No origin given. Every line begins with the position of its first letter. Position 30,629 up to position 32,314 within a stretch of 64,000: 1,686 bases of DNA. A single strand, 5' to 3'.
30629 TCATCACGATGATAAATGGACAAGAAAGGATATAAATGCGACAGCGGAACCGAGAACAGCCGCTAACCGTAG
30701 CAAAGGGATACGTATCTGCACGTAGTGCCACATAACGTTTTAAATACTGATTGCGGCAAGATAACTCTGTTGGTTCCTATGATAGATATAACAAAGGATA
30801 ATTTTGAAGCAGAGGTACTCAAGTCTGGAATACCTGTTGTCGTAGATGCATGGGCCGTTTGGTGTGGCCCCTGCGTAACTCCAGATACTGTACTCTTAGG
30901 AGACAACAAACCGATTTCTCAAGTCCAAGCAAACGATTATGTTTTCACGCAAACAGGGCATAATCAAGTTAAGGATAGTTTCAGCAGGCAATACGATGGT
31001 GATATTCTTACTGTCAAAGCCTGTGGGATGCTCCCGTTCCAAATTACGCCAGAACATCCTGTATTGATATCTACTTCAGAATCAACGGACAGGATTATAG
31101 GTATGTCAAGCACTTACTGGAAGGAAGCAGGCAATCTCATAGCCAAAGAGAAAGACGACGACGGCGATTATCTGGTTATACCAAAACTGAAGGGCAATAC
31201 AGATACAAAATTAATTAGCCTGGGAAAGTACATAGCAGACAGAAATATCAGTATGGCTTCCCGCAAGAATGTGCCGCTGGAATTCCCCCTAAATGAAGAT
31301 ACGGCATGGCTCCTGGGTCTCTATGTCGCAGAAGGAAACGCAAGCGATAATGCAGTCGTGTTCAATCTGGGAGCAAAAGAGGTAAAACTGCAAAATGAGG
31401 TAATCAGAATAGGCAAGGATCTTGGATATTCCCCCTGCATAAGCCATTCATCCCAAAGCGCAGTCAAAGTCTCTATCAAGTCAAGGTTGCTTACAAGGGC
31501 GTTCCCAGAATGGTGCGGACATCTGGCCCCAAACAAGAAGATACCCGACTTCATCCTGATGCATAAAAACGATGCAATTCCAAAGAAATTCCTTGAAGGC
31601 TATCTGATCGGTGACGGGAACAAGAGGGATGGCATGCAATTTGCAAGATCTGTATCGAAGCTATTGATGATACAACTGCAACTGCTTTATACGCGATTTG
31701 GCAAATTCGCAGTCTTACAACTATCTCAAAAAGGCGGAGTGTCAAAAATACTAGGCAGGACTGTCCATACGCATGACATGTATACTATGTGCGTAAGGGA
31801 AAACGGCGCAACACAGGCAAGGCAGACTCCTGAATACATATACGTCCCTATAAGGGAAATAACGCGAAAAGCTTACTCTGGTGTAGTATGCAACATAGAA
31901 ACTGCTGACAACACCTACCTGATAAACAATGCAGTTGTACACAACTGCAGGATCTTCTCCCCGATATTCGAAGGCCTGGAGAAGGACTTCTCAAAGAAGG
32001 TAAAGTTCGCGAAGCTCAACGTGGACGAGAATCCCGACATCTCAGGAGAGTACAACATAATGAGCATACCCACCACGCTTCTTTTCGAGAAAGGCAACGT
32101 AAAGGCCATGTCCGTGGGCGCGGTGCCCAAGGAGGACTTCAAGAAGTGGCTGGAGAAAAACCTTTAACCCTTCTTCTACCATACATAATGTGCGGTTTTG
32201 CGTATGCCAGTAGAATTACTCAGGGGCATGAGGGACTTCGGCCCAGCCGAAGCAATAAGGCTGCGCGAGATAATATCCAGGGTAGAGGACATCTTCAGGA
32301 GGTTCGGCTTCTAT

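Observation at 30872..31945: Complete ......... intein inserted inside the CGPC active site of thioredoxin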

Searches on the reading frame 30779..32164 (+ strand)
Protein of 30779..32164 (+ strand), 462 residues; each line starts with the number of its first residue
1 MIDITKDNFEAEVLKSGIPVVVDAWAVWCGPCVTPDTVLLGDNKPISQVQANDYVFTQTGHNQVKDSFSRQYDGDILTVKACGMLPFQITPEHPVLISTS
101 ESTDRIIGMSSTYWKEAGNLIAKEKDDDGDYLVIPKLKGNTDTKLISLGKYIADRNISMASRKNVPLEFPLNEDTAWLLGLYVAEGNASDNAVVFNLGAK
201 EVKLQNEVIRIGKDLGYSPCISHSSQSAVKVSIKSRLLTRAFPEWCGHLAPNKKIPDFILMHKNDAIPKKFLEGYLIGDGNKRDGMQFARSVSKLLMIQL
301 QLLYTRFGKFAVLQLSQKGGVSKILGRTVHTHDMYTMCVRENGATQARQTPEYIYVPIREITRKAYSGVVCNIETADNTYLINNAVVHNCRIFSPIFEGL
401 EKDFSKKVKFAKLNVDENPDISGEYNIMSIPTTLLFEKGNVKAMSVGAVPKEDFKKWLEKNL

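Call 3: search_protein_families(library=pfam, proteins=[window:30779-32164:+], max_evalue=0.01)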
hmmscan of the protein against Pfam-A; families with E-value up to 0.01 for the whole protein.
window:30779-32164:+ (462 aa): 5 families
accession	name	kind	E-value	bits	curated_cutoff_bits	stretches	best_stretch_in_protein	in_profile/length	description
PF00085.26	Thioredoxin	-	1.1e-22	80.4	23.5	2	389-459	32-102/103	Thioredoxin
PF13098.12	Thioredoxin_2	-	1.2e-05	26.1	27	1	393-458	41-104/104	Thioredoxin-like domain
PF14528.11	LAGLIDADG_3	-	0.00061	20.4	22.5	0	270-319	5-58/82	LAGLIDADG-like domain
PF04756.19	OST3_OST6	-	0.0048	16.8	27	1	401-440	67-106/294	OST3 / OST6 family, transporter family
PF13899.12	Thioredoxin_7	-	0.0051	17.3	27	0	12-66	12-65/83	Thioredoxin-like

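Call 4: search_protein_families(library=ncbifam, proteins=[window:30779-32164:+], max_evalue=0.01)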
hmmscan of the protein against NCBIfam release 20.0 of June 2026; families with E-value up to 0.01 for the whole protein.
window:30779-32164:+ (462 aa): 14 families
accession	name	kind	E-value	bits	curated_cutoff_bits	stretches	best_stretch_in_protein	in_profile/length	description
TIGR01068.1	thioredoxin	equivalog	5.3e-30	103.6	96.8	2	389-461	28-100/101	thioredoxin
NF008229.0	PRK10996.1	equivalog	3.4e-25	88.4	125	2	388-462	65-139/141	thioredoxin TrxC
NF006898.0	PRK09381.1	equivalog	2.6e-23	82.5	138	2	387-462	33-108/109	thioredoxin TrxA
NF047697.1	ThioredTrxAClost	equivalog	2.5e-15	56.5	140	2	388-460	30-103/105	thioredoxin TrxA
NF011491.0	PRK14898.1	equivalog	1.2e-11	43.4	783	1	154-319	224-390/860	DNA-directed RNA polymerase subunit A''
TIGR01126.1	pdi_dom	equivalog_domain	5.3e-11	42.7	107.2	1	389-460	28-103/105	protein disulfide-isomerase domain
NF045703.1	rSAM_Tes_intein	exception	1.7e-09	36.1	1700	1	159-338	355-531/1040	tetraether lipid synthase Tes, intein-containing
NF041202.1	StoA_CxxC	exception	1.6e-07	31.4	210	1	406-460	107-163/163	endospore biogenesis thiol-disulfide oxidoreductase StoA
NF002854.0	PRK03147.1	subfamily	6.1e-06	26.2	170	1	413-460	123-171/176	thiol-disulfide oxidoreductase ResA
NF011418.0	PRK14845.1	equivalog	8.7e-05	20.4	756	0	42-314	56-278/1049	translation initiation factor IF-2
TIGR01130.1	ER_PDI_fam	subfamily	0.00019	21.1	344.25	0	405-460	51-106/476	protein disulfide-isomerase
TIGR00385.1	dsbE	subfamily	0.0013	18.4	123.15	0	9-38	55-84/173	DsbE family thiol:disulfide interchange protein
NF011941.0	PRK15412.1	equivalog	0.0026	17.3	359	1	6-34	57-85/185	thiol:disulfide interchange protein DsbE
TIGR02187.2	PDO_seleno_TRX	equivalog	0.0031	16.9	185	1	405-455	157-203/209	protein disulfide oxidoreductase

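Call 6: find_homologous_proteins(query=window:30779-32164:+)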
Query window:30779-32164:+ (462 aa): 359 proteins with E <= 0.001 among 4754 candidates; the best 120 are listed.
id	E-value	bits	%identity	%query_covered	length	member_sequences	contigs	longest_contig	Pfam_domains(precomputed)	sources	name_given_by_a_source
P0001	0.0e+0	1058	100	100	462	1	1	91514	PF00085.27,PF13098.14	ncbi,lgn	-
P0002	6.2e-192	656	61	100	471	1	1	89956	PF00085.27,PF13098.14,PF14528.12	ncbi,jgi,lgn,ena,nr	ncbi:MAG TPA: thioredoxin domain-containing protein [Candidatus Acidoferrum sp.]|nr:thioredoxin doma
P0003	3.8e-187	641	60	100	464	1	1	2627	PF00085.27,PF13098.14,PF14528.12,PF14890.12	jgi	jgi:thioredoxin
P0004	9.5e-175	600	57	100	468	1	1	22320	PF00085.27,PF13098.14,PF14528.12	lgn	-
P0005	5.1e-106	373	40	97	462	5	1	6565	PF00085.27,PF14528.12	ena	-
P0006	2.3e-105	371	40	97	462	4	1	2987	PF00085.27,PF14528.12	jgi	jgi:intein/homing endonuclease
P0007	8.6e-103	363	39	97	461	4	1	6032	PF00085.27,PF14528.12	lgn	-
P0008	8.3e-97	343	46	79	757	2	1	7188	PF27218.1,PF14528.12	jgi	jgi:PHP family Zn ribbon phosphoesterase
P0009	1.7e-96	342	37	95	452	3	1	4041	PF00085.27,PF14528.12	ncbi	-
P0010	2.6e-96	341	46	78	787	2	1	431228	PF27218.1,PF14528.12,PF14890.12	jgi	-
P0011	3.2e-95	338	44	79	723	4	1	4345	PF05204.20,PF04055.28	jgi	-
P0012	7.6e-94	333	44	81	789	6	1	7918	PF27218.1,PF14528.12,PF14890.12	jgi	jgi:uncharacterized protein (TIGR00375 family)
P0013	4.4e-90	321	44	78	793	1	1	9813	PF27218.1,PF14528.12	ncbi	-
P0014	1.1e-89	320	44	79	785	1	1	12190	PF27218.1,PF14528.12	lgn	-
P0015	1.7e-89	319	46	78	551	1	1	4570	PF14528.12,PF01058.30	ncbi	-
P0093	2.1e-82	295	41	82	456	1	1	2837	PF14528.12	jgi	jgi:hypothetical protein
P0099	3.6e-82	295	41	78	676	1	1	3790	PF00382.25,PF14528.12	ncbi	-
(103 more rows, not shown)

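Call 8: list_cluster_members(proteins=[P0001, P0002, P0005, P0009])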
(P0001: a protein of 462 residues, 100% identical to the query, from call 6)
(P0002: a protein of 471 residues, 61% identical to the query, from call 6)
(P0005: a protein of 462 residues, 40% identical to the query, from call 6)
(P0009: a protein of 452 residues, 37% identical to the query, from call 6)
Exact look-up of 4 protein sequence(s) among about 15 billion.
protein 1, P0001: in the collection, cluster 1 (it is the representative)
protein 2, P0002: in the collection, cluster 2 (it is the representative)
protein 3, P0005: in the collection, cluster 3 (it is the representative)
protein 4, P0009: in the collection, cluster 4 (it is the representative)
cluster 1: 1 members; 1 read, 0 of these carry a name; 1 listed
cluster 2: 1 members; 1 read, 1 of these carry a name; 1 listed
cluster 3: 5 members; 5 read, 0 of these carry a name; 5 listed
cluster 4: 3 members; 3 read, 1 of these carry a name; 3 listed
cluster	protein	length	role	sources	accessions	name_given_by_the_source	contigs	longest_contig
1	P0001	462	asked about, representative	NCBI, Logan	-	-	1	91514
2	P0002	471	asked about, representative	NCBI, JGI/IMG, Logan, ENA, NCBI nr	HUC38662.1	MAG TPA: thioredoxin domain-containing protein [Candidatus Acidoferrum sp.] | thioredoxin domain-containing protein [Candidatus Acidoferrum sp.]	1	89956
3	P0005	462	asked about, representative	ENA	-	-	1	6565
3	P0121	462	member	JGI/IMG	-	-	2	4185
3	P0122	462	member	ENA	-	-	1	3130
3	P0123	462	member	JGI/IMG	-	-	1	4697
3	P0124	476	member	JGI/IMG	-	-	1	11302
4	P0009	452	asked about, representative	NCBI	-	-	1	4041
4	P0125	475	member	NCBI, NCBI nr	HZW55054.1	MAG TPA: thioredoxin domain-containing protein [Nitrososphaerales archaeon] | thioredoxin domain-containing protein [Nitrososphaerales archaeon]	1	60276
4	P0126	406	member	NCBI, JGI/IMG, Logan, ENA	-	-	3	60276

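Call 9: find_encoding_contigs(protein=P0001, flank=6000, max_places=3)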
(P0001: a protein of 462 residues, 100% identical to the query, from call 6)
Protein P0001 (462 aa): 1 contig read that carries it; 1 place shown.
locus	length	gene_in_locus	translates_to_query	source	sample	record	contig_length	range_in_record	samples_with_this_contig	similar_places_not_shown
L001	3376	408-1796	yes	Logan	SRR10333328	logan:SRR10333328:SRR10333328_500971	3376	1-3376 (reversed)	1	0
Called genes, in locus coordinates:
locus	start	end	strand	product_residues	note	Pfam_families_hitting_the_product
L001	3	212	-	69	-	PF00808:CBFD_NFYB_HMF (weak)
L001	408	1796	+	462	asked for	PF00085:Thioredoxin (weak), PF13098:Thioredoxin_2 (faint), PF00085:Thioredoxin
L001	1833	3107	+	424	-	PF13393:tRNA-synt_His, PF03129:HGTP_anticodon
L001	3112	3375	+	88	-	?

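Call 10: find_encoding_contigs(protein=P0002, flank=6000, max_places=3)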
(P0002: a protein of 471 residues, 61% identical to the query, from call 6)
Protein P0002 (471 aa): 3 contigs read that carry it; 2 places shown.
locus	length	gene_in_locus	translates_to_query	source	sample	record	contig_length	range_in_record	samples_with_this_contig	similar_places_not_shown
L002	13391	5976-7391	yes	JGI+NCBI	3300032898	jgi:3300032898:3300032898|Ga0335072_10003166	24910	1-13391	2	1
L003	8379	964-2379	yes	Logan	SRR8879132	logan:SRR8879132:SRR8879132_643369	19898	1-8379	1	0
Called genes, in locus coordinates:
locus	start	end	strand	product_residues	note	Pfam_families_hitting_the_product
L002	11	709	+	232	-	PF10584:Proteasome_A_N, PF00227:Proteasome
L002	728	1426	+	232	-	PF01172:SBDS_N, PF09377:SBDS_domain_II, PF20268:SBDS_C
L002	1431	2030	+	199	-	PF22625:ECR1_N_2, PF15985:KH_6 (weak)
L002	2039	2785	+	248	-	PF01138:RNase_PH, PF03725:RNase_PH_C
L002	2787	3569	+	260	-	PF01138:RNase_PH, PF03725:RNase_PH_C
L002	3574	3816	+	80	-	PF01780:Ribosomal_L37ae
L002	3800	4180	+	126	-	-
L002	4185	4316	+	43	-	PF03604:Zn_ribbon_RPAB4 (weak)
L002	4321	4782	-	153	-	PF19609:DUF6114 (weak)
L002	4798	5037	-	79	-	PF05239:PRC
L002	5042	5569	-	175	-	-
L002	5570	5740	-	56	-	PF00808:CBFD_NFYB_HMF (weak)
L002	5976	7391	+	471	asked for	PF00085:Thioredoxin (weak), PF13098:Thioredoxin_2 (faint), PF14528:LAGLIDADG_3 (faint), PF00085:Thioredoxin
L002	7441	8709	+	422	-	PF01409:tRNA-synt_2d (weak), PF13393:tRNA-synt_His, PF00587:tRNA-synt_2b (weak), PF03129:HGTP_anticodon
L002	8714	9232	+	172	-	PF27325:MJ0538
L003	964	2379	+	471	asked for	PF00085:Thioredoxin (weak), PF13098:Thioredoxin_2 (faint), PF14528:LAGLIDADG_3 (faint), PF00085:Thioredoxin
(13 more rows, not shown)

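Call 35: predict_structure(alignment_id=A2)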
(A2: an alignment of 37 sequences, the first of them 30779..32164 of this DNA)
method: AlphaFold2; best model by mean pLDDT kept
length: 462 residues; sequences in the alignment: 37
mean_pLDDT: 90.8   pTM: 0.82
mean pLDDT of the five models: 90.8, 90.7, 90.6, 90.5, 89.1
residues with pLDDT >= 90: 323; 70-90: 118; 50-70: 21; < 50: 0
segments of 3 or more residues with pLDDT < 50: none
pLDDT, mean of each block of 10 residues (from residue 1): 89 93 73 91 95 92 89 94 96 91 88 88 92 94 95 90 93 98 95 95 97 96 91 96 95 96 97 96 94 97 95 95 90 95 86 96 96 88 90 66 87 85 75 87 76 84 89
secondary structure, 60 per line:
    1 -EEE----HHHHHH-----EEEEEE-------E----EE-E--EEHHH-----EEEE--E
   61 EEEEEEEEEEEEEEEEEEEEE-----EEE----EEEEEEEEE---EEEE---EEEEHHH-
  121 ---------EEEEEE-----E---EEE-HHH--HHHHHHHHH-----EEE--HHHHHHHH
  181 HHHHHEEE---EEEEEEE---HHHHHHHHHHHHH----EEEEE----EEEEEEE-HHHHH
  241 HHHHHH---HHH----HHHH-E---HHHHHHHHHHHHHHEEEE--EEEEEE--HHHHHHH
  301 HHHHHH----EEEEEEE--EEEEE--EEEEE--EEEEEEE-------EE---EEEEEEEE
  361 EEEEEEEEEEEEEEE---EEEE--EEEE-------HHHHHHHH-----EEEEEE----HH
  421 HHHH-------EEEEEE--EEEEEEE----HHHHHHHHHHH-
elements in order: E2-4 H9-14 E20-25 E54-57 E60-81 E87-89 E94-102 E106-109 E113-116 E130-135 E145-147 H154-162 E168-170 H173-185 E186-188 E192-198 H202-214 E219-223 E228-234 H236-246 H257-260 H266-279 E280-283 E286-291 H294-306 E311-317 E320-324 E327-331 E334-340 E353-375 E379-382 E385-388 H396-403 E409-414 H419-424 E432-437 E440-446 H451-461

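Call 36: find_encoding_contigs(protein=P0125, flank=5000, max_places=2)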
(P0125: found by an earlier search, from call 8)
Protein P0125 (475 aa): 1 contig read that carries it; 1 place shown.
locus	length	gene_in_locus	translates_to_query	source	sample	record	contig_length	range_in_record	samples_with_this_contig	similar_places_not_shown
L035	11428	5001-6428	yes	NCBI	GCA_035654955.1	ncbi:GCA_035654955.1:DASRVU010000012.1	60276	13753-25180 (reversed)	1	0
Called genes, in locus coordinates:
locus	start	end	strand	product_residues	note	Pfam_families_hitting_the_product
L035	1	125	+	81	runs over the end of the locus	-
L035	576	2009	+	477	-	PF01406:tRNA-synt_1e, PF09334:tRNA-synt_1g (faint), PF09190:DALR_2 (weak), PF23493:CysS_C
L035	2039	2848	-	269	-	PF00924:MS_channel_2nd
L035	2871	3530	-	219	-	PF00106:adh_short (faint), PF02254:TrkA_N, PF00107:ADH_zinc_N (faint), PF02080:TrkA_C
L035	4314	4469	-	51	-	-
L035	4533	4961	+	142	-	PF01951:Archease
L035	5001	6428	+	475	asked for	PF00085:Thioredoxin (weak), PF14528:LAGLIDADG_3 (weak), PF00085:Thioredoxin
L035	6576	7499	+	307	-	PF02737:3HCDH_N, PF03446:NAD_binding_2 (faint), PF00725:3HCDH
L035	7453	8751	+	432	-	PF02515:CoA_transf_3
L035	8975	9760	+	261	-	PF00378:ECH_1, PF16113:ECH_2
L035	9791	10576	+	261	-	PF00378:ECH_1, PF16113:ECH_2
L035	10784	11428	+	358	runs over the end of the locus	PF11583:AurF (faint)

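Call 38: fold_search(model_id=the predicted structure, library=pdb)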
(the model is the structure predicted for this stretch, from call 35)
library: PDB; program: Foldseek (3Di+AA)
matches with E <= 10: 1152; with E <= 0.001: 220
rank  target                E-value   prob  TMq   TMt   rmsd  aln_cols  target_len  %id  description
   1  7qsu                  8.5e-21  1.00  0.59  0.73   5.2       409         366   17  Crystal structure of homing endonuclease-associated TliVMA intein (C1A, d333-339) (released 2022-03-30)
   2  7qss                  1.7e-19  1.00  0.59  0.62   5.4       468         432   15  Crystal structure of homing endonuclease-associated TliVMA intein (C1A) (released 2022-03-30)
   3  1ef0_A                2.6e-18  1.00  0.46  0.48   8.2       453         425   15  CRYSTAL STRUCTURE OF PI-SCEI MINIPRECURSOR (released 2000-06-07)
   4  1vde_B                4.0e-17  1.00  0.43  0.46   9.6       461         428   14  PI-SCEI, A HOMING ENDONUCLEASE WITH PROTEIN SPLICING ACTIVITY (released 1998-04-08)
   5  7qst                  8.1e-17  1.00  0.53  0.66   5.7       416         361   15  Crystal structure of homing endonuclease-associated PhoVMA intein (C1A) (released 2022-03-30)
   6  1jva_B                1.0e-16  1.00  0.43  0.46   9.9       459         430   13  CRYSTAL STRUCTURE OF THE VMA1-DERIVED ENDONUCLEASE BEARING THE N AND C EXTEIN PROPEPTIDES (released 2002-08-29)
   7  1vde_A                1.1e-16  1.00  0.44  0.46   9.3       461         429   13  PI-SCEI, A HOMING ENDONUCLEASE WITH PROTEIN SPLICING ACTIVITY (released 1998-04-08)
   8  1jva_A                8.8e-16  1.00  0.42  0.44  10.3       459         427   13  CRYSTAL STRUCTURE OF THE VMA1-DERIVED ENDONUCLEASE BEARING THE N AND C EXTEIN PROPEPTIDES (released 2002-08-29)
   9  1lws_A                1.1e-15  1.00  0.44  0.46   9.6       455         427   14  Crystal structure of the intein homing endonuclease PI-SceI bound to its recognition sequence (released 2002-09-27)
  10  1um2_B                1.5e-14  1.00  0.42  0.46  10.5       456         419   14  Crystal Structure of the Vma1-Derived Endonuclease with the Ligated Extein Segment (released 2004-09-22)
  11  2cw7                  1.7e-14  1.00  0.49  0.42  11.3       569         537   13  Crystal structure of intein homing endonuclease II (released 2006-04-18)
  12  1lwt_A                2.6e-14  1.00  0.44  0.45  10.4       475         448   13  Crystal structure of the intein homing endonuclease PI-SceI bound to its substrate DNA (Ca2+ free) (released 2002-09-27)
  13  1ef0_B                3.9e-14  1.00  0.41  0.47  10.5       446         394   12  CRYSTAL STRUCTURE OF PI-SCEI MINIPRECURSOR (released 2000-06-07)
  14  1dfa                  6.2e-14  1.00  0.43  0.48   8.4       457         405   14  CRYSTAL STRUCTURE OF PI-SCEI IN C2 SPACE GROUP (released 1999-12-08)
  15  1um2_A                2.7e-13  1.00  0.42  0.45  10.5       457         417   14  Crystal Structure of the Vma1-Derived Endonuclease with the Ligated Extein Segment (released 2004-09-22)
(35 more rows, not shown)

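Call 39: find_encoding_contigs(protein=P0015, flank=1500, max_places=1)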
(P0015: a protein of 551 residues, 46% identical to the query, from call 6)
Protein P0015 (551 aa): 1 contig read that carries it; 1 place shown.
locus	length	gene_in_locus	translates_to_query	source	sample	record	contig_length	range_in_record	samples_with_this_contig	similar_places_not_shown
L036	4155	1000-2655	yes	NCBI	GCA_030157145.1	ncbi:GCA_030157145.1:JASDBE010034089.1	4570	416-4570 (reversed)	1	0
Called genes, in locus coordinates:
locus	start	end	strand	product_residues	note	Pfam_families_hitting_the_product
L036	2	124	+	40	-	?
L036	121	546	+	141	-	PF00571:CBS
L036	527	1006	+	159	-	PF00507:Oxidored_q4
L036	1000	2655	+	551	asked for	PF14528:LAGLIDADG_3, PF01058:Oxidored_q6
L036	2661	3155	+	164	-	PF00329:Complex1_30kDa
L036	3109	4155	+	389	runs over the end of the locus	PF00346:Complex1_49kDa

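Call 40: find_encoding_contigs(protein=P0010, flank=1000, max_places=1)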
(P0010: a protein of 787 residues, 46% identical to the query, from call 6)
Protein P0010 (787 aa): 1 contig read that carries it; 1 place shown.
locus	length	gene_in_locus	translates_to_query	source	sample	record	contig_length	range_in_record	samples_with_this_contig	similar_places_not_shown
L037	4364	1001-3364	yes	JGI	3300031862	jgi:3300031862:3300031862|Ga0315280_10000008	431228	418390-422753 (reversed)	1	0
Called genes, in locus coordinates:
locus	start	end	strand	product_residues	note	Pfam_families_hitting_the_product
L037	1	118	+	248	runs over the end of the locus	PF05362:Lon_C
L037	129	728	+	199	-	PF02163:Peptidase_M50 (weak)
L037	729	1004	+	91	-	PF13412:HTH_24 (faint)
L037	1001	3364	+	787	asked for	PF14890:Intein_splicing (faint), PF14528:LAGLIDADG_3 (faint), PF27218:MJ0043_C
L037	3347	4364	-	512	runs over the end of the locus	PF05204:Hom_end (weak), PF14528:LAGLIDADG_3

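Call 41: find_encoding_contigs(protein=P0011, flank=1000, max_places=1)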
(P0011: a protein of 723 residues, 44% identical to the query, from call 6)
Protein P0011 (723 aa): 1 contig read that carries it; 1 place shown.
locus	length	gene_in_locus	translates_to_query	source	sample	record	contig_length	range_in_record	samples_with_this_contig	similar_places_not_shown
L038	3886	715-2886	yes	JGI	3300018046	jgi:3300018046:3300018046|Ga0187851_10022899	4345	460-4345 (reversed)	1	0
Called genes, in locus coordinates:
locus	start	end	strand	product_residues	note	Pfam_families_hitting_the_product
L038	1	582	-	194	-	?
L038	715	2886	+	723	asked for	PF05204:Hom_end (faint), PF04055:Radical_SAM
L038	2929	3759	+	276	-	-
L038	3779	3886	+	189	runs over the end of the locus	?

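Call 42: find_encoding_contigs(protein=P0099, flank=1000, max_places=1)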
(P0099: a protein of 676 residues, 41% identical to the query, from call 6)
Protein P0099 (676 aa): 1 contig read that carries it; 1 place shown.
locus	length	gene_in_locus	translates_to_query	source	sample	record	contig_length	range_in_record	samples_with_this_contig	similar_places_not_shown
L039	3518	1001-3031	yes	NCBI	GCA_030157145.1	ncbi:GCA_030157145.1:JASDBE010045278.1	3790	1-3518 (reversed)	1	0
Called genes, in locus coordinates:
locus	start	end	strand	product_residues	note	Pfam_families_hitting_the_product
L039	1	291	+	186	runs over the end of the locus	?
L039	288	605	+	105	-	-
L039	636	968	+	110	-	-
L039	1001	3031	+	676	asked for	PF14528:LAGLIDADG_3 (faint), PF00382:TFIIB (faint)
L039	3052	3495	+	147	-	-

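Call 43: find_encoding_contigs(protein=P0093, flank=1000, max_places=1)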
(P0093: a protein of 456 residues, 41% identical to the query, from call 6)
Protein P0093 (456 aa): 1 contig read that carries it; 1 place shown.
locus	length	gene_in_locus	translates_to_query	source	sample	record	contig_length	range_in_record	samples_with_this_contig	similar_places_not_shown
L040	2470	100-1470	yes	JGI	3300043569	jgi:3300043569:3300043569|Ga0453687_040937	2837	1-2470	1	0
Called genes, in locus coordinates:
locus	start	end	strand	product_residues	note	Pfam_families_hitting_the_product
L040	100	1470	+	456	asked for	PF14528:LAGLIDADG_3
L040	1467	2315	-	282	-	PF01507:PAPS_reduct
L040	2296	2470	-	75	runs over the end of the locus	-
